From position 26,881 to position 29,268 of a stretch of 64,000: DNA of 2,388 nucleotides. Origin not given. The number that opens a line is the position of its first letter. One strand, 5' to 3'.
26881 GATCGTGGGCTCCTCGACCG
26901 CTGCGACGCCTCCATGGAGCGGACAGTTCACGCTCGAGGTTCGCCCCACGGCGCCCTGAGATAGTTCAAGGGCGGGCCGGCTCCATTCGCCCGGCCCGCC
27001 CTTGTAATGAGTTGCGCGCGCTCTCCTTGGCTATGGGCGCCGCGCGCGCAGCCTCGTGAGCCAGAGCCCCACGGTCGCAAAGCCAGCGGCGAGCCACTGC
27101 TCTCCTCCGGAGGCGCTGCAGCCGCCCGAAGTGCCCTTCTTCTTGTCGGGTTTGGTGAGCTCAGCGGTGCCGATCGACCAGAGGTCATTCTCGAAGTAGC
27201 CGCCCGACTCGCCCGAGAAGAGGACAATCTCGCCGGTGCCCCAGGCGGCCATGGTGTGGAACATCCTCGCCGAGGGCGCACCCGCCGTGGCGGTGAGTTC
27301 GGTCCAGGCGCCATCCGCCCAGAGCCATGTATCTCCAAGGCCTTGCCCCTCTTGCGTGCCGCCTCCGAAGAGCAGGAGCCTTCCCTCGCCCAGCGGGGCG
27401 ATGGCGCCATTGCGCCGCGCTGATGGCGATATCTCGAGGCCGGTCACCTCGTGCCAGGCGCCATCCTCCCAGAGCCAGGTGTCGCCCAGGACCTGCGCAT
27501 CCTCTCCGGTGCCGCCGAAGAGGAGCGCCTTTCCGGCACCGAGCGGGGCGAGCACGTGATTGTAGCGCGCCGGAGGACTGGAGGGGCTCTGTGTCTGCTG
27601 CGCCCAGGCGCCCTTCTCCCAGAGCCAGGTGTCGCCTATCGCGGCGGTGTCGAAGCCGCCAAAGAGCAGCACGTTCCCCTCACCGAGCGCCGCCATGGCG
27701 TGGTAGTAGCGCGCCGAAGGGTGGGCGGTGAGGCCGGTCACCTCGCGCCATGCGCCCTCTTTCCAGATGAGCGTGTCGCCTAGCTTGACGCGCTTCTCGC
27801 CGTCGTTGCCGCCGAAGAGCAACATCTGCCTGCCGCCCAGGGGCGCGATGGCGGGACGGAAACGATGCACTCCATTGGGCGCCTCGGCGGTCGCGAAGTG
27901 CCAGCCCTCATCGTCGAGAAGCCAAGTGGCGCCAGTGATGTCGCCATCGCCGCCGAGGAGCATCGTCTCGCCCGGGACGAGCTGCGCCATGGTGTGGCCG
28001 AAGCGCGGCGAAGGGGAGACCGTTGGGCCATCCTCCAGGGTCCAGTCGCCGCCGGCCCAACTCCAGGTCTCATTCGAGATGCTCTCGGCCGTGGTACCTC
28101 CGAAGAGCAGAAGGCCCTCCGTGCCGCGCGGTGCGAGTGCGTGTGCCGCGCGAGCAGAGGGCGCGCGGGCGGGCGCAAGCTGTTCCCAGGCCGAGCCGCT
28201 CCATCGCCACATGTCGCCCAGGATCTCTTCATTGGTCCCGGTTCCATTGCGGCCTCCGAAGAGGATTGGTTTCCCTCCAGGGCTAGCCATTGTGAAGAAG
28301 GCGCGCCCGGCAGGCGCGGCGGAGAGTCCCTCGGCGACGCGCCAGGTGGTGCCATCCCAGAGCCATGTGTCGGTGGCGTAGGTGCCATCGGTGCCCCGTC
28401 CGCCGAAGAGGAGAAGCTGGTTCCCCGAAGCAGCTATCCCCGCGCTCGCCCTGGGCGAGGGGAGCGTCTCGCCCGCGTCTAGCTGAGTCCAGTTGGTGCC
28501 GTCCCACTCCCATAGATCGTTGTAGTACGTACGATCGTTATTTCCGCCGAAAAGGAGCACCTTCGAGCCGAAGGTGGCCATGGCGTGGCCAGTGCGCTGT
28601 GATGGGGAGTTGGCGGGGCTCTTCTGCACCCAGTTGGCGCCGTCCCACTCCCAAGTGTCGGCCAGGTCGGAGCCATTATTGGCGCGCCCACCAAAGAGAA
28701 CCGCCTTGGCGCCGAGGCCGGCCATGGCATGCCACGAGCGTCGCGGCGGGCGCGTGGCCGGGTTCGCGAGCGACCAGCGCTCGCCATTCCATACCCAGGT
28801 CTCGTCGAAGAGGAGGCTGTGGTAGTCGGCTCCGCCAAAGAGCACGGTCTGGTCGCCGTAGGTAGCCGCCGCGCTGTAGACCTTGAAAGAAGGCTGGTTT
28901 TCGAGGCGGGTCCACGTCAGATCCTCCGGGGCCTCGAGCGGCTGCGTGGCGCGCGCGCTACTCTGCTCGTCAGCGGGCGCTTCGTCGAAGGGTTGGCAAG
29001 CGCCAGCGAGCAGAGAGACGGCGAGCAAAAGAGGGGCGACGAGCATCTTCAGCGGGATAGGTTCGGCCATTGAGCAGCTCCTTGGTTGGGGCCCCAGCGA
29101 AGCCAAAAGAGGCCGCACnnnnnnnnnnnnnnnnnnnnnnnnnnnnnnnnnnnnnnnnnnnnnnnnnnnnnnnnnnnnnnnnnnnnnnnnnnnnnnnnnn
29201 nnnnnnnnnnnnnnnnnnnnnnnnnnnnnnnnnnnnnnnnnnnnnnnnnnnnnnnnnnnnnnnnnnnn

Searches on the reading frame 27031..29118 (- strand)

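Call 11: search_protein_families(library=pfam, proteins=[window:27031-29118:-], max_evalue=0.001)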
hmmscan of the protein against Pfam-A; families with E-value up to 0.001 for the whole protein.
window:27031-29118:- (695 aa): 8 families
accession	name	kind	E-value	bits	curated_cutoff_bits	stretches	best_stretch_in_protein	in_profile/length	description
PF24681.1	Kelch_KLHDC2_KLHL20_DRC7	-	2.7e-85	285.6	50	5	83-254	3-184/221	KLHDC2/KLHL20/DRC7 Kelch-repeats domain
PF13415.12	Kelch_3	-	3.6e-46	154.9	22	4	184-228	1-45/48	Galactose oxidase, central domain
PF24981.1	Beta-prop_ATRN-LZTR1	-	1.1e-38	133.6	50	2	163-214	27-83/289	Attractin/LZTR1 beta-propeller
PF13418.12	Kelch_4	-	3.5e-33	113.8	21.6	1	517-550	1-34/49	Galactose oxidase, central domain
PF13964.12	Kelch_6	-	2.4e-22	78.5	25.3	0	175-210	2-38/50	Kelch motif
PF07646.21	Kelch_2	-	1e-20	73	21.3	0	175-207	2-36/48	Kelch motif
PF13854.13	Kelch_HCF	-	6e-11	42.6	113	1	164-289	7-139/345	Host cell factor, Kelch-repeats domain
PF01344.31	Kelch_1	-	2.4e-08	33.8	20.1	0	175-206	2-33/46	Kelch motif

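Call 48: search_protein_families(library=ncbifam, proteins=[window:27031-29118:-], max_evalue=0.01)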
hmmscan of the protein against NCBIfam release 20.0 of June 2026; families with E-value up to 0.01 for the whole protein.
window:27031-29118:- (695 aa): 0 families
